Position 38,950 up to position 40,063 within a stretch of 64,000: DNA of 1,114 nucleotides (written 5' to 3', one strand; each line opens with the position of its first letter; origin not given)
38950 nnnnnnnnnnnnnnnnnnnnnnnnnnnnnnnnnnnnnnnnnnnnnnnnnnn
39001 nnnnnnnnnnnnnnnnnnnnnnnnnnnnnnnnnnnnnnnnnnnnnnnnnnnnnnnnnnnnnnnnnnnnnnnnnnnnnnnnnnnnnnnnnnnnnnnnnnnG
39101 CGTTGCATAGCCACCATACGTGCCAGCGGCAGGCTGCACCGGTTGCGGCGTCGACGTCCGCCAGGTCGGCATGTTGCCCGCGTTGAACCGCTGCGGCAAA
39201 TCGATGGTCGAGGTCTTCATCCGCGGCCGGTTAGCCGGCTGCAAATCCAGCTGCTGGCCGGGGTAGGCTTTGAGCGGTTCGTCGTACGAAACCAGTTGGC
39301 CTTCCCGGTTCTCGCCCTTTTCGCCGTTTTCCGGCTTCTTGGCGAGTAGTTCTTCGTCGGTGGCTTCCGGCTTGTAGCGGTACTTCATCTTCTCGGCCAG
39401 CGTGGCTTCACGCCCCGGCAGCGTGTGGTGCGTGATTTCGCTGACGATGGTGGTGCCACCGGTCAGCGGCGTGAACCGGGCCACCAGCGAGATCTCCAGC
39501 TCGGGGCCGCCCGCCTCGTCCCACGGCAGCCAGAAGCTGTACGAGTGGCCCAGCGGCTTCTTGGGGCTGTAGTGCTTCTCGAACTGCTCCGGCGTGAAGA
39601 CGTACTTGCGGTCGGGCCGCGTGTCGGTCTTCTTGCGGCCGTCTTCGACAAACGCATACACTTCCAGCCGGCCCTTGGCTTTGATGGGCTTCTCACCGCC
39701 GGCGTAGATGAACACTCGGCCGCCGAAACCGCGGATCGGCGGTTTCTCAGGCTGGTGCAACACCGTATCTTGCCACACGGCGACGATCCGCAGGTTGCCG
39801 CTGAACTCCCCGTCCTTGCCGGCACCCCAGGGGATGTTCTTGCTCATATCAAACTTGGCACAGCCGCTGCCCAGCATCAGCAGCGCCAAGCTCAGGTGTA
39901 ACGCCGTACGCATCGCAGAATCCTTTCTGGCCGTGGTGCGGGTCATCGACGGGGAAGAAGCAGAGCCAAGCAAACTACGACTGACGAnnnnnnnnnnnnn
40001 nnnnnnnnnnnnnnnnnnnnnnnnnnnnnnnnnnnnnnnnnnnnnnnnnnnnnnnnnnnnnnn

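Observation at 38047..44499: Orphan ~1500-aa secretin with a downstream lipoprotein and a convergent BON-domain protein, but no secretion ATPase or platform genes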

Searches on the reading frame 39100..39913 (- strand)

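Call 14: find_homologous_proteins(query=window:39100-39913:-, max_evalue=0.001)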
Query window:39100-39913:- (271 aa): 995 proteins with E <= 0.001 among 1578 candidates; the best 120 are listed.
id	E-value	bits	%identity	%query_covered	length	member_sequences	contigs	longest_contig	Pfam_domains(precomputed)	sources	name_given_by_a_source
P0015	1.3e-182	623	100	100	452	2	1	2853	-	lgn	-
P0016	8.0e-161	552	89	100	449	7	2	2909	-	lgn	-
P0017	1.1e-153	528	85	100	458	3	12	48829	-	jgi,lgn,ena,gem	-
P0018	1.2e-101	358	64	91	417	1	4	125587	-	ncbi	-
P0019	3.6e-61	225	50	87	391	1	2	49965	-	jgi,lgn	jgi:hypothetical protein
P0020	1.4e-59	220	45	90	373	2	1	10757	-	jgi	jgi:hypothetical protein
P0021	1.4e-58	216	45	91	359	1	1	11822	-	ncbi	-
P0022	1.6e-58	216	44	85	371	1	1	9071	-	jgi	-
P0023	4.1e-58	215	45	93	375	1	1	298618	-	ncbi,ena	-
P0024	7.6e-56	207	45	82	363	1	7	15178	-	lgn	-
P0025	1.1e-55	207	47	89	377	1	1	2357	-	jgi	jgi:hypothetical protein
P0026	1.2e-55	207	48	92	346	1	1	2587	-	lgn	-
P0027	2.1e-55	206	49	90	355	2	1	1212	-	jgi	-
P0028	3.6e-55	205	51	80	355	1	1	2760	-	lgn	-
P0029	8.1e-55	204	43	93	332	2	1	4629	-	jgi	-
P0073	1.0e-50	191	56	63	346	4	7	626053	-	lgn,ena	-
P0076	1.4e-50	190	56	61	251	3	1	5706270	-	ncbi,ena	-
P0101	3.6e-49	186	43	86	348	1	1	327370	-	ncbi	ncbi:MAG: hypothetical protein WD847_15345 [Pirellulales bacterium]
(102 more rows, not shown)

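Call 15: find_encoding_contigs(protein=P0076, flank=10000, max_places=2)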
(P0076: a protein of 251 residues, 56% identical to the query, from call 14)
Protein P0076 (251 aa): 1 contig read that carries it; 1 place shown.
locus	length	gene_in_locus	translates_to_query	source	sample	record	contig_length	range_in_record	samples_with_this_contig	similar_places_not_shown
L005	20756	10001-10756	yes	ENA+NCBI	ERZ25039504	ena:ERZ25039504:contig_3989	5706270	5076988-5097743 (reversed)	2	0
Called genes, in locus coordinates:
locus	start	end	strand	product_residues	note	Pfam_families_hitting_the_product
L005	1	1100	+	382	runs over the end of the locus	-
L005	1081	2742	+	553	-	PF12836:HHH_3 (faint), PF21687:T2SSK_1st, PF00633:HHH (faint)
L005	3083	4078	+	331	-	PF11104:PilM_2 (faint)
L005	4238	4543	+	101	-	-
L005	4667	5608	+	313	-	-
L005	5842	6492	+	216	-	PF03958:Secretin_N (faint)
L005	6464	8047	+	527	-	-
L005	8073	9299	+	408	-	PF03958:Secretin_N, PF00263:Secretin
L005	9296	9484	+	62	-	-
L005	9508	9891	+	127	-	-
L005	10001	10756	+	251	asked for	-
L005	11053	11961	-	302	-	PF04972:BON (weak)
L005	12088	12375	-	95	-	-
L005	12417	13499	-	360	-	-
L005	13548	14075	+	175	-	-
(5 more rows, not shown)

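Call 16: find_encoding_contigs(protein=P0101, flank=10000, max_places=1)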
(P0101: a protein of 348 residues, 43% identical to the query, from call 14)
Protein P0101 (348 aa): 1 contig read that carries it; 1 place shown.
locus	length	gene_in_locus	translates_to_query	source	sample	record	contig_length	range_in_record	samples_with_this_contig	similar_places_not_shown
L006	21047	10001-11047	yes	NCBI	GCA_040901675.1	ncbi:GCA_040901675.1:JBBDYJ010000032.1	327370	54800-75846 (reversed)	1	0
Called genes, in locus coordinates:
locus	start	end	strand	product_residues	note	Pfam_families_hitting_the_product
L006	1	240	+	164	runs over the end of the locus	-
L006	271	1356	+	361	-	PF11612:T2SSJ (weak)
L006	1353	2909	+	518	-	PF21687:T2SSK_1st, PF12836:HHH_3 (faint)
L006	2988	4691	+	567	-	PF11104:PilM_2 (faint)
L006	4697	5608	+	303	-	-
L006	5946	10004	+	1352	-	PF03958:Secretin_N, PF00263:Secretin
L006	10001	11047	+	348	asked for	-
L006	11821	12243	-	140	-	PF10861:DUF2784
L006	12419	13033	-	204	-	-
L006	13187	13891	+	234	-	PF09335:VTT_dom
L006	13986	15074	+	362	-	PF06452:CBM9_1 (weak)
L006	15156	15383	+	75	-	-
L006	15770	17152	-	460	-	PF00578:AhpC-TSA, PF08534:Redoxin, PF00069:Pkinase, PF07714:PK_Tyr_Ser-Thr, PF03109:ABC1 (weak), PF01636:APH (weak)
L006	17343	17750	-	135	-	PF06262:Zincin_1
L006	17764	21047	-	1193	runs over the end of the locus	PF07635:PSCyt1, PF25174:Beta-prop_THOC3, PF25175:Beta-prop_WDR5, PF25391:WD40_Gbeta, PF26550:Tricorn_2nd, PF23381:Beta-prop_IFT122_1st, PF24814:WD40_Prp19, PF25168:Beta-prop_WDR36-Utp21_2nd, +41 more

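Call 17: find_encoding_contigs(protein=P0073, flank=10000, max_places=1)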
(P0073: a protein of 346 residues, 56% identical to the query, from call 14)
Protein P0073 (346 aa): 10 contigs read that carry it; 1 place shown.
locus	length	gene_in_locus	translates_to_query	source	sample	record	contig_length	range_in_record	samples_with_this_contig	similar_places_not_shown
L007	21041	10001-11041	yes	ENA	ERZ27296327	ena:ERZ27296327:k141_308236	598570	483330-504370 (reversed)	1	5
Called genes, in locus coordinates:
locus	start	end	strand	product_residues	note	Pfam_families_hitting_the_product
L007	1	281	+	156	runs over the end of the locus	PF07963:N_methyl (weak)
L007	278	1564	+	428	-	PF07963:N_methyl (faint), PF11612:T2SSJ (weak)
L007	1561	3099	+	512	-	PF21687:T2SSK_1st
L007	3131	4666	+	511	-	-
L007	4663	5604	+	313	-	-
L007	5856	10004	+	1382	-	PF03958:Secretin_N, PF00263:Secretin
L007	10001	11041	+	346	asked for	-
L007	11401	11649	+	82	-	-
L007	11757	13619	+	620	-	PF11832:DUF3352 (faint)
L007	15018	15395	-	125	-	PF13564:DoxX_2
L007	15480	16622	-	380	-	PF02463:SMC_N, PF11398:DUF2813 (weak), PF13175:AAA_15, PF00005:ABC_tran (faint), PF13304:AAA_21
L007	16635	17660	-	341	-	PF02826:2-Hacid_dh_C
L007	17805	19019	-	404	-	PF02746:MR_MLE_N, PF13378:MR_MLE_C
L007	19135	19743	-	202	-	PF20461:DUF6714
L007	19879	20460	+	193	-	PF25275:Golvesin_C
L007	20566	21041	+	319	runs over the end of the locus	PF00389:2-Hacid_dh, PF02826:2-Hacid_dh_C, PF03446:NAD_binding_2 (weak)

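Call 24: find_related_loci(query=A1, collection=genome_contigs, flank=10000)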
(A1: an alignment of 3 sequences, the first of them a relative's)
Query A1 (303 aa) in genome_contigs; peptide patterns used: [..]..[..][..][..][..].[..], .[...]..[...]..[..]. (x = any residue, [..] = any of these).
145 stretches matched a pattern; 25 encode a relative of the query (tblastn E <= 1e-3); 25 distinct loci.
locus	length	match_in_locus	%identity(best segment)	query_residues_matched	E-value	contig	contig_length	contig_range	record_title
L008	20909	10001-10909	100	1-303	0e+0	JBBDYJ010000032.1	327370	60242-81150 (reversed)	MAG: Pirellulales bacterium isolate LejiaD_65_107 Lejia_D_35_length_327370_cov_65, whole genome shotgun sequence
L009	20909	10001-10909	38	1-299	1e-57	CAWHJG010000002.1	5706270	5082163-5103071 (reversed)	MAG: Pirellulales bacterium isolate MFD02840.bin.2.287 genome assembly, contig: contig_3989, whole genome shotgun sequen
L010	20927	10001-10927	40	1-303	1e-54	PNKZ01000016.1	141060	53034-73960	MAG: Pirellula sp. isolate PB1.007 PB1_1000082_141060, whole genome shotgun sequence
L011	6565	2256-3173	39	4-303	2e-54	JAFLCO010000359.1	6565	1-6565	MAG: Planctomycetota bacterium isolate UWPOB_PLAC3 gnl_X_NFCILEIE_359, whole genome shotgun sequence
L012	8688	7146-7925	37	40-298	2e-54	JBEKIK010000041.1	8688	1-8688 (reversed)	MAG: Thermoguttaceae bacterium isolate SPRUCE 299 SPRUCE_299_41, whole genome shotgun sequence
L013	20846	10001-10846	33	3-297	2e-52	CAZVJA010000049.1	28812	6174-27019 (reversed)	MAG TPA_asm: uncultured Planctomycetaceae bacterium isolate binchicken_co74_29 genome assembly, contig: NODE_2970_length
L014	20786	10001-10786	35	38-298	1e-51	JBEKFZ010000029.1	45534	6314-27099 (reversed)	MAG: Thermoguttaceae bacterium isolate SPRUCE 241 SPRUCE_241_29, whole genome shotgun sequence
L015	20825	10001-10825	40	35-303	1e-50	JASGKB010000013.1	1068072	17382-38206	MAG: Pirellulales bacterium isolate 5N533 JMF-2111-06-0005.ont.bin.533_12, whole genome shotgun sequence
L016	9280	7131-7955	41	35-303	7e-48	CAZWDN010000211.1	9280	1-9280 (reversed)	MAG TPA_asm: uncultured Pirellula sp. isolate binchicken_co197_512 genome assembly, contig: NODE_14132_length_9280_cov_8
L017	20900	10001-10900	33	1-300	7e-46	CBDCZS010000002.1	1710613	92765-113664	MAG: Bythopirellula sp. isolate ba60db47-f6ab-4451-8ed4-57c4a38413e1 genome assembly, contig: contig_2, whole genome sho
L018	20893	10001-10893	38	1-297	3e-45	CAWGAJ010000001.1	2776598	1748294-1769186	MAG: Pirellulales bacterium isolate MFD04408.bin.2.31 genome assembly, contig: contig_23429, whole genome shotgun sequen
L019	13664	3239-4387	39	1-293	2e-38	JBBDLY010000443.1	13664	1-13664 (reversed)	MAG: Pirellulales bacterium isolate LejiaA_61_12 Lejia_A_6360_length_13664_cov_7, whole genome shotgun sequence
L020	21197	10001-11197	38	1-303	6e-35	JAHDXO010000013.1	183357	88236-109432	MAG: Pirellulaceae bacterium isolate PLA7 NODE_237_length_183357_cov_10.831759, whole genome shotgun sequence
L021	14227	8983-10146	30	1-300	1e-31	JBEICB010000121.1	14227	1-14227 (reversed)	MAG: Pirellula sp. isolate Sample-101-S75-bin-11 Sample_101_S75-bin_11-k141_3200814, whole genome shotgun sequence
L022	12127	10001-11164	30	1-300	2e-31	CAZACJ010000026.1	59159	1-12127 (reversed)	MAG TPA_asm: uncultured Pirellula sp. isolate SRP318679_co1_54 genome assembly, contig: NODE_757_length_59159_cov_9.6523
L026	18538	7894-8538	38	4-217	3e-37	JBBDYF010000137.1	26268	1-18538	MAG: Pirellulaceae bacterium isolate LejiaD_63_11 Lejia_D_3015_length_26268_cov_6, whole genome shotgun sequence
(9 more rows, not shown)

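Call 27: search_protein_families(library=pfam, proteins=[L008:917-2623:+, L008:2802-4004:+, L008:4038-4472:+, L008:2-853:+, L020:642-2378:+, L020:2487-3701:+, L020:3896-4348:+, L020:11550-12881:+, L020:14337-15668:+, L020:16420-19476:+], max_evalue=0.001)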
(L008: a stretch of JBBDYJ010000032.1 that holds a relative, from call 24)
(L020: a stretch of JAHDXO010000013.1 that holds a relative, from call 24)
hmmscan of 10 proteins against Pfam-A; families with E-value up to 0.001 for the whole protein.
L008:917-2623:+ (568 aa): 2 families
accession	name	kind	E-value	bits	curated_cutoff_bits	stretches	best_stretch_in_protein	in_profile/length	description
PF00437.27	T2SSE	-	5.8e-135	450.1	24.9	1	172-558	3-370/370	Type II/IV secretion system protein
PF05157.20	MshEN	-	9.8e-20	70.8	23.1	1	55-138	2-86/90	MshEN domain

L008:2802-4004:+ (400 aa): 1 family
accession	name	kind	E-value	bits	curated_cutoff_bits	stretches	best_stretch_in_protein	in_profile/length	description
PF00482.28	T2SSF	-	1.8e-57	193.1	25.2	2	67-188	3-125/125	Type II secretion system (T2SS), protein F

L008:4038-4472:+ (144 aa): 2 families
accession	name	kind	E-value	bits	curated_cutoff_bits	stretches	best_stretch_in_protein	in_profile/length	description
PF08334.16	T2SSG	-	7.3e-32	110.1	21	1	35-140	4-108/108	Type II secretion system (T2SS), protein G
PF07963.17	N_methyl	-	2.6e-08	33.5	21.2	1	4-29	1-26/27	Prokaryotic N-terminal methylation motif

L008:2-853:+ (283 aa): 1 family
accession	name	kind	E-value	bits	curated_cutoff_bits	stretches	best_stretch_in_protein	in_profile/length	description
PF07813.17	LTXXQ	-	2.1e-08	35.3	24.3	1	163-239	7-98/100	LTXXQ motif family protein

L020:642-2378:+ (578 aa): 4 families
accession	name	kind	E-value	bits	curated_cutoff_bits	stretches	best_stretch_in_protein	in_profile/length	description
PF00437.27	T2SSE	-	1.1e-137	459.1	24.9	1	183-567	3-370/370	Type II/IV secretion system protein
PF05157.20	MshEN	-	1.4e-14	54.3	23.1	1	63-147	2-85/90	MshEN domain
PF13604.12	AAA_30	-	0.0006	20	27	0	315-341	9-35/191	AAA domain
PF13476.12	AAA_23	-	0.00063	20.9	27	0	318-341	13-36/201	AAA domain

L020:2487-3701:+ (404 aa): 1 family
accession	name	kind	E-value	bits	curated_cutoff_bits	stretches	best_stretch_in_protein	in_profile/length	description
PF00482.28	T2SSF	-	1.3e-58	196.9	25.2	2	69-190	3-125/125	Type II secretion system (T2SS), protein F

L020:3896-4348:+ (150 aa): 2 families
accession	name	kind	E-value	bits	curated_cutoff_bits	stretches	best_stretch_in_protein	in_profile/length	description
PF08334.16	T2SSG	-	6.6e-29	100.6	21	1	47-149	4-105/108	Type II secretion system (T2SS), protein G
PF07963.17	N_methyl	-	1.4e-07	31.2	21.2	1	16-41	1-26/27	Prokaryotic N-terminal methylation motif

L020:11550-12881:+ (443 aa): 2 families
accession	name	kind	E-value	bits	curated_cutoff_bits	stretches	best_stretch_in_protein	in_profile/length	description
PF13088.12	BNR_2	-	1.6e-20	74.1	31.4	1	222-416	81-275/277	BNR repeat-like domain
PF02012.26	BNR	-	2e-08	33.4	27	0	227-236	2-11/12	BNR/Asp-box repeat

L020:14337-15668:+ (443 aa): 1 family
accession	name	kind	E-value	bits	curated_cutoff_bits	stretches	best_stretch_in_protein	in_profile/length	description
PF01208.23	URO-D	-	1.3e-27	97.2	23.9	1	104-438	4-344/346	Uroporphyrinogen decarboxylase (URO-D)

L020:16420-19476:+ (1018 aa): 6 families
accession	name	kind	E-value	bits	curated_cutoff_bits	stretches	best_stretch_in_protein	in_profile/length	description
PF03781.23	FGE-sulfatase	-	3e-54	184.8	23.3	1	768-1009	5-253/255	Sulfatase-modifying factor enzyme 1-like domain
PF13271.11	DUF4062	-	1.6e-15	57.5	24.7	1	11-93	1-82/82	Domain of unknown function (DUF4062)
PF05729.18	NACHT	-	6.2e-14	52.6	26.7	1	362-465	54-164/167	NACHT domain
PF24883.2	NPHP3_N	-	2.9e-06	28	24.8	0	387-431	122-164/164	Nephrocystin 3, N-terminal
PF13191.12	AAA_16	-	3.8e-05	24.7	32.6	1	263-416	23-158/167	AAA ATPase domain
PF13401.12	AAA_22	-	0.00015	22.5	27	1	262-298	4-33/130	AAA domain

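Call 38: search_protein_families(library=ncbifam, proteins=[L008:8292-9995:+, L008:10001-10912:+, L008:5575-6660:+, L008:5050-5544:+], max_evalue=0.01)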
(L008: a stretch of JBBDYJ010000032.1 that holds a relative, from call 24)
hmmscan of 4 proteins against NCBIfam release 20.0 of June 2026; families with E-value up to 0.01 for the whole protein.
L008:8292-9995:+ (567 aa): 2 families
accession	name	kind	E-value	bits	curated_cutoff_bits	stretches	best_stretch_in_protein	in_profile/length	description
NF045709.1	Amuc_1101_fam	equivalog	6.3e-12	45.1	650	1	220-401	265-456/608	Amuc_1101 family PilM-like pilus complex protein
TIGR01175.1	pilM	subfamily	8e-12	44.8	133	2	11-212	12-224/348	type IV pilus assembly protein PilM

L008:10001-10912:+ (303 aa): 1 family
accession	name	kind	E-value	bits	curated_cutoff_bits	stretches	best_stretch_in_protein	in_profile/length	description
NF040576.1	T2SS_GspM_XpsM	equivalog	3.8e-05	23.4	60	1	6-144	1-145/180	type II secretion system protein GspM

L008:5575-6660:+ (361 aa): 8 families
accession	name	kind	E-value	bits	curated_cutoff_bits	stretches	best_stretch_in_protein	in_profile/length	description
TIGR01711.1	gspJ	equivalog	3.2e-05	23.8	64.85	0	16-76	2-62/192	type II secretion system minor pseudopilin GspJ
NF006453.0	PRK08808.1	equivalog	0.00011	21.3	295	0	14-65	6-57/211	type II secretion system protein J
NF041002.1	pilin_ComGF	equivalog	0.00033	20.9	80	1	15-48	2-35/139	competence type IV pilus minor pilin ComGF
TIGR01708.2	typeII_sec_gspH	equivalog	0.00059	19.9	80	1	14-62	1-46/169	type II secretion system minor pseudopilin GspH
TIGR02532.1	IV_pilin_GFxxxE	domain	0.00082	19.1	16.3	1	15-36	2-23/24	prepilin-type N-terminal cleavage/methylation domain-containing protein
NF007848.0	PRK10557.1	equivalog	0.0015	17.9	120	1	13-74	9-70/192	prepilin peptidase-dependent protein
TIGR02523.1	type_IV_pilV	equivalog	0.0026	18.2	52.2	1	15-67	2-54/139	type IV pilus modification protein PilV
NF038304.1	EPS_HpsC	equivalog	0.0071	16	200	0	14-76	20-82/318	hormogonium polysaccharide secretion pseudopilin HpsC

L008:5050-5544:+ (164 aa): 4 families
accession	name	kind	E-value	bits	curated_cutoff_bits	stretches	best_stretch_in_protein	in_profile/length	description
NF047828.1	T3SSXpsI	equivalog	1.9e-11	44.1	150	1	15-132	3-119/132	type II secretion system protein XpsI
TIGR01707.1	gspI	equivalog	2.5e-09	37.5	44.35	1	15-110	1-98/101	type II secretion system minor pseudopilin GspI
TIGR02598.1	TIGR02598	subfamily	0.0084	16.3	51.4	0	15-49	1-35/151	Verru_Chthon cassette protein B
TIGR02532.1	IV_pilin_GFxxxE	domain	0.0096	15.7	16.3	0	15-34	3-22/24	prepilin-type N-terminal cleavage/methylation domain-containing protein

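Call 56: search_solved_structures(query=A1, max_evalue=1)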
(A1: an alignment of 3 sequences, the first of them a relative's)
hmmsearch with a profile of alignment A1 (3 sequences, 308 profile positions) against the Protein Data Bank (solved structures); distinct sequences matched with E-value up to 1: 2.
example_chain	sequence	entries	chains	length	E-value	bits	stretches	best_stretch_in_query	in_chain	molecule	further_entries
5l35_A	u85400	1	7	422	0.25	13.5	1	63-145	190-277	Gene 5 protein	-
7sp4_M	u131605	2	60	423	0.25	13.5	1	63-145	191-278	Gene 5 protein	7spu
